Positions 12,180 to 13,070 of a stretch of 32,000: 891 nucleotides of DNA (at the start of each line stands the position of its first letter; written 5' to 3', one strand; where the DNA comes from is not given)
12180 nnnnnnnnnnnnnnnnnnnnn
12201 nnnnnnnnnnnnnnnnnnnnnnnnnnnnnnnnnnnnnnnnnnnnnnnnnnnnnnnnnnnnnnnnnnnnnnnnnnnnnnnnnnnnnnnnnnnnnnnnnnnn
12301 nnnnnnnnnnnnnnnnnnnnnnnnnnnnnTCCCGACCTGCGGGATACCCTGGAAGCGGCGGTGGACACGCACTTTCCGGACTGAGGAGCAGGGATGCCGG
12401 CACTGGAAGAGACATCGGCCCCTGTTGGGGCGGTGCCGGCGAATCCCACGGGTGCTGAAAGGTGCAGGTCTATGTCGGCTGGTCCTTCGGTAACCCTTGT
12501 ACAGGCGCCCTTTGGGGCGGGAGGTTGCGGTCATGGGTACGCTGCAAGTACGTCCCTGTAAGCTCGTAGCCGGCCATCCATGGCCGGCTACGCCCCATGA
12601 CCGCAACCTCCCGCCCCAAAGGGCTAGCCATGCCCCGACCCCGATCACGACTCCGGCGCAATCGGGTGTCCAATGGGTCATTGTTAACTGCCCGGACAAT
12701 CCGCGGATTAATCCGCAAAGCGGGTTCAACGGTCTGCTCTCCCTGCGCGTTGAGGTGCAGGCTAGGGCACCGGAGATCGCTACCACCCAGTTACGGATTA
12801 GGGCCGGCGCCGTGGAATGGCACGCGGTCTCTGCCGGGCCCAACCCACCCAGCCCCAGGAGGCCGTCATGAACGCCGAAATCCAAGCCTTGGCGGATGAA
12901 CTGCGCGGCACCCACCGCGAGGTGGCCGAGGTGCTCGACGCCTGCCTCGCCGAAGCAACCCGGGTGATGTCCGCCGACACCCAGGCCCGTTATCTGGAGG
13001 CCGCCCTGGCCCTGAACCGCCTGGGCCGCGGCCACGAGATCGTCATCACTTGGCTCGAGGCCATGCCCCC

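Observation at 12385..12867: A 483-bp structured non-coding spacer splits the cbbQ-cbbO activase pair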

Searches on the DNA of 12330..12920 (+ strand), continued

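Call 86: search_with_rna_model(model_id=R1, sources=[L024, L025, L026, L027, L028, L029, L030, L031, L032, L033, L034, L035, L036, L037, L038, L039, L040, L041, L042, L043, L044, L045, L046, L047, L048, L049, L050, L051, L052, L053, L054, L055, L056, L057, L058, L059, L060, L061, L062, L063, L064, L065, L066, L067, L068, L069, L070, L071, L072, L075, L076], max_evalue=0.001)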
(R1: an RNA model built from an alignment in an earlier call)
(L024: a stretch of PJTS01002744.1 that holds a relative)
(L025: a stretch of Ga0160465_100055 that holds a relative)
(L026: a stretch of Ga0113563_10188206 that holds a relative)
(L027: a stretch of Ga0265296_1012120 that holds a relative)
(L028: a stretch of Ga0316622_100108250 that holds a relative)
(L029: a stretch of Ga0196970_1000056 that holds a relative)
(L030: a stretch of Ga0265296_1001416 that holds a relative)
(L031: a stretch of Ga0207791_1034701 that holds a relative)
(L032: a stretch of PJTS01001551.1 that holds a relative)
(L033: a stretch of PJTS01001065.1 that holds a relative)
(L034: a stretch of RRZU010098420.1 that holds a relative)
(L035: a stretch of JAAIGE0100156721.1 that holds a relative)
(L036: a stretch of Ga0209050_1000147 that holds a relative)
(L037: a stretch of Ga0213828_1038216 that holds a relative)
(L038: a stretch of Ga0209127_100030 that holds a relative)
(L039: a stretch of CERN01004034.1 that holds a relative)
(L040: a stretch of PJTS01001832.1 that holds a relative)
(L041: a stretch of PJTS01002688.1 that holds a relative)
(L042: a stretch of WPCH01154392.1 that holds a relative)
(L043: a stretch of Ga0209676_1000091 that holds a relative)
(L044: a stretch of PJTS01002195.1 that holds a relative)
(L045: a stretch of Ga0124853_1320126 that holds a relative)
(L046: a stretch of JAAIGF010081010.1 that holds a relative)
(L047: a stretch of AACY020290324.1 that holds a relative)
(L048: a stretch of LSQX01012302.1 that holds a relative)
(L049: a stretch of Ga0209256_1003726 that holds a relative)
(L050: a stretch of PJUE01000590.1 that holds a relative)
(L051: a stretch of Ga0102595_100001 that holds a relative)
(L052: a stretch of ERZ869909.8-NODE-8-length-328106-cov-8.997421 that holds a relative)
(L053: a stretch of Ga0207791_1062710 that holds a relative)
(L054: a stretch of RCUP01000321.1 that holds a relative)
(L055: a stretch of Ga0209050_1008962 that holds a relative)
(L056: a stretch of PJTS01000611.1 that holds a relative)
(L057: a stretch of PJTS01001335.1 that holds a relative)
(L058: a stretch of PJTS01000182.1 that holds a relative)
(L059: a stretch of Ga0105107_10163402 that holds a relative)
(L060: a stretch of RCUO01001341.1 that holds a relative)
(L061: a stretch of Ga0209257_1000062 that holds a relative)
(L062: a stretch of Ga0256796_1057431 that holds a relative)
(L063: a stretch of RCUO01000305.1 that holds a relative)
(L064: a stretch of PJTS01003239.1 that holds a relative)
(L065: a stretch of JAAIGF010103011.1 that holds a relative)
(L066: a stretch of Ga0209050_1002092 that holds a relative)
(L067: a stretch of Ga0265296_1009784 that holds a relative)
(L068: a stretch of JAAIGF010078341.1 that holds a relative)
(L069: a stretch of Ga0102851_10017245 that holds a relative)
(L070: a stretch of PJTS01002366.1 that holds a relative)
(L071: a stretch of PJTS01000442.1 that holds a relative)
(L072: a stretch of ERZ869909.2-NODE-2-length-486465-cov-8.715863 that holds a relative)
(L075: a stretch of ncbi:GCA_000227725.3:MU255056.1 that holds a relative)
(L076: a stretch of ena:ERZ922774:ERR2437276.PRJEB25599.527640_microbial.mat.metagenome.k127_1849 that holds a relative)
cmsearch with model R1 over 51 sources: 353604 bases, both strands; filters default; matches with E-value up to 0.001: 78.
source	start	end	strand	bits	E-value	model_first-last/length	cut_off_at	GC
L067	705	800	+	116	1.6e-21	1-96/96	no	0.71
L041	2364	2459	+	112.3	9.5e-21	1-96/96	no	0.72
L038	2152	2247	+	111.9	1.1e-20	1-96/96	no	0.7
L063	1667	1762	-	111.5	1.4e-20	1-96/96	no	0.7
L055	3231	3326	-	110.2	2.6e-20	1-96/96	no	0.73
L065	9043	9138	+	109.2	4.4e-20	1-96/96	no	0.72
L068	346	441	+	109.1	4.4e-20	1-96/96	no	0.71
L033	400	495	-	109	4.7e-20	1-96/96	no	0.72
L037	880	975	+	109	4.8e-20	1-96/96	no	0.74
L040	1162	1257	+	108.6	5.8e-20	1-96/96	no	0.71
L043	1030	1125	-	108.3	6.6e-20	1-96/96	no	0.66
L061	4053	4148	+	108.3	6.6e-20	1-96/96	no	0.66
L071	529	624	-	108.3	6.6e-20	1-96/96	no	0.71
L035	1300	1395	+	107.4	1e-19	1-96/96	no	0.71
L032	7539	7634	+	107.1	1.2e-19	1-96/96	no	0.73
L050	1304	1399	-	107.1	1.2e-19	1-96/96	no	0.73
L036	13454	13549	+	106.9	1.3e-19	1-96/96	no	0.66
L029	3595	3690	+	106.4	1.7e-19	1-96/96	no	0.7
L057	1748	1843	+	106.1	2e-19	1-96/96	no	0.72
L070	174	269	+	105.8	2.2e-19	1-96/96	no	0.71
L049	2381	2476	+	103.9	5.6e-19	1-96/96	no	0.66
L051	1445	1540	+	103.9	5.6e-19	1-96/96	no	0.66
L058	4133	4228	+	103.9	5.7e-19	1-96/96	no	0.72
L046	9975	10070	-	102.6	1e-18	1-96/96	no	0.71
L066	8890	8985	-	102.3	1.2e-18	1-96/96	no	0.58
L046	9711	9806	+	99.4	5e-18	1-96/96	no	0.71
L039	516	611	+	97.4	1.3e-17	1-96/96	no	0.68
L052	10220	10316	-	96.3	2.2e-17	1-96/96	no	0.6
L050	986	1081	+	95.9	2.7e-17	1-96/96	no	0.75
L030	10991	11086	-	95.1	4e-17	1-96/96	no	0.7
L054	6995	7090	+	95.1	4e-17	1-96/96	no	0.7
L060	8649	8744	+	95.1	4e-17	1-96/96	no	0.7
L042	217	313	-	94.5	5.4e-17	1-96/96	no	0.53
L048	8200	8295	-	93.8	7.5e-17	1-96/96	no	0.55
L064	3259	3354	+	93.6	8.4e-17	1-96/96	no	0.71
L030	10692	10787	+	92.6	1.4e-16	1-96/96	no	0.74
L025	1281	1377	-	92.4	1.5e-16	1-96/96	no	0.66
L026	1784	1879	+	91.2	2.7e-16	1-96/96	no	0.67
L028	637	732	+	91.2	2.7e-16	1-96/96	no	0.67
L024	509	604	-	89.8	5.3e-16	1-96/96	no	0.74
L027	897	993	+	89.3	6.7e-16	1-96/96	no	0.68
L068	704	799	-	89.1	7.3e-16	1-96/96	no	0.7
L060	1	95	-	88.6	9.4e-16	1-95/96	3'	0.73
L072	7718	7814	+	88.2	1.2e-15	1-96/96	no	0.55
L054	7291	7386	-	87.7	1.5e-15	1-96/96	no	0.73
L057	2064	2159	-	87.6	1.5e-15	1-96/96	no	0.74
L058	4397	4492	-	86.7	2.4e-15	1-96/96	no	0.73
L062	1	81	-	82.9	1.5e-14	1-81/96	3'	0.72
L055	2984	3079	+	82.5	1.8e-14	1-96/96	no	0.72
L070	435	525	-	82.5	1.9e-14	1-96/96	no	0.74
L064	3567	3649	-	82.5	1.9e-14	14-96/96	5'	0.71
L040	1456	1551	-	81.4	3.2e-14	1-96/96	no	0.72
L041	2616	2711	-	81.4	3.2e-14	1-96/96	no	0.68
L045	1934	2030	+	80.7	4.5e-14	1-96/96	no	0.67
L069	4979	5075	+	80.7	4.5e-14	1-96/96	no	0.67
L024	262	355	+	78.9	1.1e-13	1-96/96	no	0.72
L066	3816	3911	+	72.4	2.5e-12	1-96/96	no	0.59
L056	1038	1115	-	71.2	4.4e-12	1-96/96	no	0.71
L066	8650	8746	+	68.8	1.4e-11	1-96/96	no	0.64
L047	1447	1538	-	68.4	1.7e-11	1-96/96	no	0.59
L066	4012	4106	-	66.9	3.6e-11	1-96/96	no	0.72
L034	493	588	+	66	5.7e-11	1-96/96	no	0.61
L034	359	454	-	65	9.1e-11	1-96/96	no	0.65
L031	1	68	-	62.6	2.9e-10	1-68/96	3'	0.66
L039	814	958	-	60.7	7.3e-10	1-96/96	no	0.71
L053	1061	1126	+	53.1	3e-08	1-66/96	3'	0.67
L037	1201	1273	-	49.7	1.6e-07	24-96/96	5'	0.73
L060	8945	9017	-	49.6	1.6e-07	24-96/96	5'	0.71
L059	1397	1496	-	48.2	3.2e-07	1-96/96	no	0.72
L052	12382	12452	+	39.9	1.9e-05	1-70/96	3'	0.63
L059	1374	1473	+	38.2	4.3e-05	1-96/96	no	0.68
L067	705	800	-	36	0.00012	1-96/96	no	0.71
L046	9975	10070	+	35.6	0.00015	1-96/96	no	0.71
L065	9043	9138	-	34.2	0.0003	1-96/96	no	0.72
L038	2152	2247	-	34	0.00033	1-96/96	no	0.7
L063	1667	1762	+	33.3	0.00045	1-96/96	no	0.7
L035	1300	1395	-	33.3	0.00046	1-96/96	no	0.71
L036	13454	13549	-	33.3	0.00046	1-96/96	no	0.66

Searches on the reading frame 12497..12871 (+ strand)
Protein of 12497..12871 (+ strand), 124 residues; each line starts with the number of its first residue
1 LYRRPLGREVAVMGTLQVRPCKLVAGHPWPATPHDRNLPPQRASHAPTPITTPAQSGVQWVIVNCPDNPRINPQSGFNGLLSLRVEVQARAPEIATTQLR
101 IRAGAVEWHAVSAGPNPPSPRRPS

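Call 75: search_protein_families(library=pfam, proteins=[window:12497-12871:+], max_evalue=1)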
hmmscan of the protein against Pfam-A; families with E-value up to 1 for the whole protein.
window:12497-12871:+ (124 aa): 0 families
